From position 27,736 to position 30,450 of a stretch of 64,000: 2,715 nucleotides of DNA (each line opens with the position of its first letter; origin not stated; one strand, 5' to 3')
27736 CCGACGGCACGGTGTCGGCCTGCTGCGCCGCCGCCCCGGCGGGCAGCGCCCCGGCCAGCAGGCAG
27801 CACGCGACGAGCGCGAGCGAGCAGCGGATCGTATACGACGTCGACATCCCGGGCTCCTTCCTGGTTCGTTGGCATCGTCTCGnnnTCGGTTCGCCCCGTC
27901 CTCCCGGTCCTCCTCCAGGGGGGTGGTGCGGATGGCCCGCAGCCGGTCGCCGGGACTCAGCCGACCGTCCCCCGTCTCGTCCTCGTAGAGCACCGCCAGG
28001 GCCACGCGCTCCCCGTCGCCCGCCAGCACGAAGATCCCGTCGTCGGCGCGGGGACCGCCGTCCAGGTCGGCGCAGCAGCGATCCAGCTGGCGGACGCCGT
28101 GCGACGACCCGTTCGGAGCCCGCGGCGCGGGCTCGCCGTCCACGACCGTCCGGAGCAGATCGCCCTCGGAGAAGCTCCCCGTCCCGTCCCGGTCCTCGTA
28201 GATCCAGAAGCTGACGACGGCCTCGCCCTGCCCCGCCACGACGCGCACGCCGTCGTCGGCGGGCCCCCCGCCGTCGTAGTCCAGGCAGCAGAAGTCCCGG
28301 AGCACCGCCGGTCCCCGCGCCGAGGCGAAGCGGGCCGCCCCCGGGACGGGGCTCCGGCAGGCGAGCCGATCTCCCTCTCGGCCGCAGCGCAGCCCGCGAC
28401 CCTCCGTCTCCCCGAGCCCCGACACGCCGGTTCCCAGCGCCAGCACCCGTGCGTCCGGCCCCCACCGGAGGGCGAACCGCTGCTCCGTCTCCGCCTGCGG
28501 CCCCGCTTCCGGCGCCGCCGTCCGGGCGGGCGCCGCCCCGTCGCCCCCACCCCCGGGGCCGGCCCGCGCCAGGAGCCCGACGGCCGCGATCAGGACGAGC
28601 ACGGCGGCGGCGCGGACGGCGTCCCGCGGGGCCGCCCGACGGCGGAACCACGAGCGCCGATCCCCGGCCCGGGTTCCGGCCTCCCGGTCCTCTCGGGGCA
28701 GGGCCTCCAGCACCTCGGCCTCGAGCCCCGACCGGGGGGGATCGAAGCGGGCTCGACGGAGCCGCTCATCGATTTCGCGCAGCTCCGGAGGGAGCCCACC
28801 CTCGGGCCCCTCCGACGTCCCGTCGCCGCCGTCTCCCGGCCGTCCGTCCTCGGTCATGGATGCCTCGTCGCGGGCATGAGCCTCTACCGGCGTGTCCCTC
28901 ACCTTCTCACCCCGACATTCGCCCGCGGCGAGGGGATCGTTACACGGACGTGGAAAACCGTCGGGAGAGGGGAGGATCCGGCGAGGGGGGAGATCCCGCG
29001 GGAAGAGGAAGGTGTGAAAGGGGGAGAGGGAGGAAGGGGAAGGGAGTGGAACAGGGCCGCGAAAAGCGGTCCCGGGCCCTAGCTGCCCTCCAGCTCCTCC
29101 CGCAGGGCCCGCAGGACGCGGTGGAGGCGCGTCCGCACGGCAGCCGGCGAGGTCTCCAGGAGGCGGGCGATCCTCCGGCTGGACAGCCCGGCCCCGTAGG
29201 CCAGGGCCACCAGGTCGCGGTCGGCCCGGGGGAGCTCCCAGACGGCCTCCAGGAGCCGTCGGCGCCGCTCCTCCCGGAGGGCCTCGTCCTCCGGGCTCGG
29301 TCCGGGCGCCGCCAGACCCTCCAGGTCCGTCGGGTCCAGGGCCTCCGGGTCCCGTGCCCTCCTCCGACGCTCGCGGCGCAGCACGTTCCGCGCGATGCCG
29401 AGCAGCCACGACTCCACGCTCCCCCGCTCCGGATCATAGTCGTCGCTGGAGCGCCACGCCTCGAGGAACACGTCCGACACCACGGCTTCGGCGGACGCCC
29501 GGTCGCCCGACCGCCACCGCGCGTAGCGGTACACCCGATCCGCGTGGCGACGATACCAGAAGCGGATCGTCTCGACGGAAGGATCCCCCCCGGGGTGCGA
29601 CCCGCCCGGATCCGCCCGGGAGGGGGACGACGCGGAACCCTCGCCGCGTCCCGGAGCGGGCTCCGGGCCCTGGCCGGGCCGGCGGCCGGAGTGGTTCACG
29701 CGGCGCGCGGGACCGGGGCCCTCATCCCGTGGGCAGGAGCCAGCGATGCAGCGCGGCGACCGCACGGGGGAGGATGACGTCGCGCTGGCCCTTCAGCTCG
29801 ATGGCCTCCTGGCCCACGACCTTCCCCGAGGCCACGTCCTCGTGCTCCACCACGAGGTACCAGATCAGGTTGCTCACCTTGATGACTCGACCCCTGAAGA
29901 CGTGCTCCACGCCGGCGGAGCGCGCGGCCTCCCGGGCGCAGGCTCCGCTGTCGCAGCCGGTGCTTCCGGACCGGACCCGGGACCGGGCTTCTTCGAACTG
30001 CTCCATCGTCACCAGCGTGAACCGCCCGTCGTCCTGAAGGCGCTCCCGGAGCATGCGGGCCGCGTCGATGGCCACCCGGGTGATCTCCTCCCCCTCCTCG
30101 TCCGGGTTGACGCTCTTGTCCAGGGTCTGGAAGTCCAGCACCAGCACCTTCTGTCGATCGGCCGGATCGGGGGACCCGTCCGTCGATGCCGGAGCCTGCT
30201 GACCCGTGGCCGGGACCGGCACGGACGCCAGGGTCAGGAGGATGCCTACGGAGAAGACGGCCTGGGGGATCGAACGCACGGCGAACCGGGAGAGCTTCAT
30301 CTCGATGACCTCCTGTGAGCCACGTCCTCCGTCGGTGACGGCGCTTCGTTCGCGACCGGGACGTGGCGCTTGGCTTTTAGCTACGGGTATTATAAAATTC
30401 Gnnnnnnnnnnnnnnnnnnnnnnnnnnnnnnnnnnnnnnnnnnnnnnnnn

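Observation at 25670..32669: ECF sigma / anti-sigma module flanked by two TonB-dependent receptors next to xoxF: candidate metal (lanthanide?) sensing-uptake locus of a non-FecIR type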

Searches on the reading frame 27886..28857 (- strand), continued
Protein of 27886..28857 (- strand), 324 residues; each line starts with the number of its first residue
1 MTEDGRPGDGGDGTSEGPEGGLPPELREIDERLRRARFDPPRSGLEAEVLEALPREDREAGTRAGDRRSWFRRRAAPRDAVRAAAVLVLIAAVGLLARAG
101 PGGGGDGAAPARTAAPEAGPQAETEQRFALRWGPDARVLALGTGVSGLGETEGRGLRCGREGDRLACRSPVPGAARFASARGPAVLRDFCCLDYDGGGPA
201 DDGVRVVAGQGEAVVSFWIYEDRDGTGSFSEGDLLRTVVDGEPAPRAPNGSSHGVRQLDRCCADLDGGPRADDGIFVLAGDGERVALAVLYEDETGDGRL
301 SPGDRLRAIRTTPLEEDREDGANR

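Call 108: find_encoding_contigs(protein=P0008, flank=10000, max_places=2)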
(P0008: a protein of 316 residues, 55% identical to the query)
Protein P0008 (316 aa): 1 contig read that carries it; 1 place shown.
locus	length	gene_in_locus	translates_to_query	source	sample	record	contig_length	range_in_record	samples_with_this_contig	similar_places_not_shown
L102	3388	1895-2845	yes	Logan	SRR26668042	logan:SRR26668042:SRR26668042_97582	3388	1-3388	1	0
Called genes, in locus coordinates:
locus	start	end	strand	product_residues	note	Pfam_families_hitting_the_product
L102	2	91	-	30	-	?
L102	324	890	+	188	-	PF11684:DUF3280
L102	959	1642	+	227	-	PF04542:Sigma70_r2, PF08281:Sigma70_r4_2, PF04545:Sigma70_r4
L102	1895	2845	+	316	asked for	-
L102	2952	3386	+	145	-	?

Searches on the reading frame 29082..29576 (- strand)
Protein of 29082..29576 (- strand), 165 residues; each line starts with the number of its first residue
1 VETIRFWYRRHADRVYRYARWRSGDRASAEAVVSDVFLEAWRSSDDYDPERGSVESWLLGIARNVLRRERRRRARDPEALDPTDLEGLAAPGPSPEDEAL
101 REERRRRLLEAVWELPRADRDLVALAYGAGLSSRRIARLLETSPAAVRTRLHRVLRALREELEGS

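Call 6: search_protein_families(library=ncbifam, max_evalue=0.001, proteins=[window:29082-29576:-])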
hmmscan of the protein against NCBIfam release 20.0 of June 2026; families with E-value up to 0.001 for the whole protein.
seq(165 aa): 71 families (the best 25 are shown)
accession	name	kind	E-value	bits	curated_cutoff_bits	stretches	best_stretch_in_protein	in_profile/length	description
TIGR02937.1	sigma70-ECF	superfamily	3.3e-27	95.1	42.9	1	5-162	4-165/165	sigma-70 family RNA polymerase sigma factor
TIGR02952.1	Sig70_famx2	equivalog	9.8e-27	93.9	206.45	1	8-161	17-169/170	ECF subfamily RNA polymerase sigma factor, BldN family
TIGR02989.1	Sig-70_gvs1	subfamily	3.9e-26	91.9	124.55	1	8-160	7-156/158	RNA polymerase sigma-70 factor, Rhodopirellula/Verrucomicrobium family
NF007227.0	PRK09645.1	subfamily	1.1e-24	87.3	202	1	2-164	13-172/177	sigma-70 family RNA polymerase sigma factor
NF009172.0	PRK12519.1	subfamily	5.7e-22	78.2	222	1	7-164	34-191/194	RNA polymerase sigma factor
NF009168.0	PRK12515.1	subfamily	1.3e-21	77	236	1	4-162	24-179/189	RNA polymerase sigma factor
NF009166.1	PRK12513.1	equivalog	2.3e-21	76.4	206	1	7-163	27-187/193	RNA polymerase sigma factor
NF007228.0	PRK09646.1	subfamily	3.9e-21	75.6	226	1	8-164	36-192/194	ECF RNA polymerase sigma factor SigK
NF004113.0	PRK05602.1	equivalog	1.8e-20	73.5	208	1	3-164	46-203/211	RNA polymerase sigma factor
NF010500.0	PRK13919.1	subfamily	4.1e-20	72.7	226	1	2-163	23-184/186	putative RNA polymerase sigma E protein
TIGR02985.1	Sig70_bacteroi1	subfamily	1.7e-19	70.6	126.4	1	7-162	6-162/162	RNA polymerase sigma-70 factor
TIGR02983.1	SigE-fam_strep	subfamily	4.4e-19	68.9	141.55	1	5-163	9-159/162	SigE family RNA polymerase sigma factor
NF008888.0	PRK11922.1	equivalog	1e-18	67.8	204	1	4-163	32-197/231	RNA polymerase sigma factor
NF007229.0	PRK09647.1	equivalog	3e-18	65.9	265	1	9-163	51-203/220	RNA polymerase sigma factor SigE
NF009167.0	PRK12514.1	equivalog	5.9e-18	65.4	265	1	24-162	42-178/180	RNA polymerase sigma factor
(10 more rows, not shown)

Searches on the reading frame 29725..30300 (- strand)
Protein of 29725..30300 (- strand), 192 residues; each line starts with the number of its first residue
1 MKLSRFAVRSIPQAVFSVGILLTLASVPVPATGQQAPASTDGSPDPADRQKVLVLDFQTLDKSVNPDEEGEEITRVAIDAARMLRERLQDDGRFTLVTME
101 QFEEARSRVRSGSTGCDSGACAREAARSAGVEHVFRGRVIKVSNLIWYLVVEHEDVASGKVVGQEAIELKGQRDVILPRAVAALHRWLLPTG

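Call 5: search_protein_families(library=pfam, max_evalue=0.01, proteins=[window:29725-30300:-])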
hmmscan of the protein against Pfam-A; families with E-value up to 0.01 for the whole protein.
seq(192 aa): 1 family
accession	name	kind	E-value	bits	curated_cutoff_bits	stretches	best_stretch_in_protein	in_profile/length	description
PF11684.13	DUF3280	-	1.2e-19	71.4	30.1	1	51-186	2-135/138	Protein of unknown function (DUF2380)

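Call 6: search_protein_families(library=ncbifam, max_evalue=0.001, proteins=[window:29725-30300:-])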
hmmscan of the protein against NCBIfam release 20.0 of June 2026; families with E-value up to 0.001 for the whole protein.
seq(192 aa): 0 families

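Call 54: search_solved_structures(query=window:29725-30300:-, max_evalue=1)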
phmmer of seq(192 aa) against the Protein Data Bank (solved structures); distinct sequences matched with E-value up to 1: 4.
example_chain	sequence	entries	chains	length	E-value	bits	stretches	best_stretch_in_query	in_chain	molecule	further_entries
4q6l_A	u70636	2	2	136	0.082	15.7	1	77-136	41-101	Penicillin-binding protein activator LpoB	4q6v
4q6z_A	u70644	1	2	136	0.16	14.7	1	77-135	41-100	Penicillin-binding protein activator LpoB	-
2mii_A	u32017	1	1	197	0.31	13.8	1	77-135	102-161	Penicillin-binding protein activator LpoB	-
1iw7_F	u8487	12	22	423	0.99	12.2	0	29-113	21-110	RNA polymerase sigma-70 subunit | principal sigma factor | DNA-directed RNA polymerase sigma chain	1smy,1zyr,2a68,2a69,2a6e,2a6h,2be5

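Call 95: search_dna_similar(query=window:29725-30300:-, collection=plasmids, mode=protein, max_evalue=0.0001, max_rows=15)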
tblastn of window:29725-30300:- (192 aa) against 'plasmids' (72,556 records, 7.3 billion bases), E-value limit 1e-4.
Records with a match: 1; places in all: 1; records where one place covers at least 80% of the query: 0.
Best place of each record, by identity: <60% 1.
By first word of the organism name: Methylobacterium 1.
By predicted mobility (MOB-suite, as given by PLSDB): non-mobilizable 1.
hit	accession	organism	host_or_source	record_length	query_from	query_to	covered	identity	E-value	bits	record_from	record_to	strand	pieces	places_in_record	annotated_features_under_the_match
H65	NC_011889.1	Methylobacterium nodulans ORS 2060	-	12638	47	190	75%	26.4%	9e-5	49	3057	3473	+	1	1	DUF3280 domain-containing protein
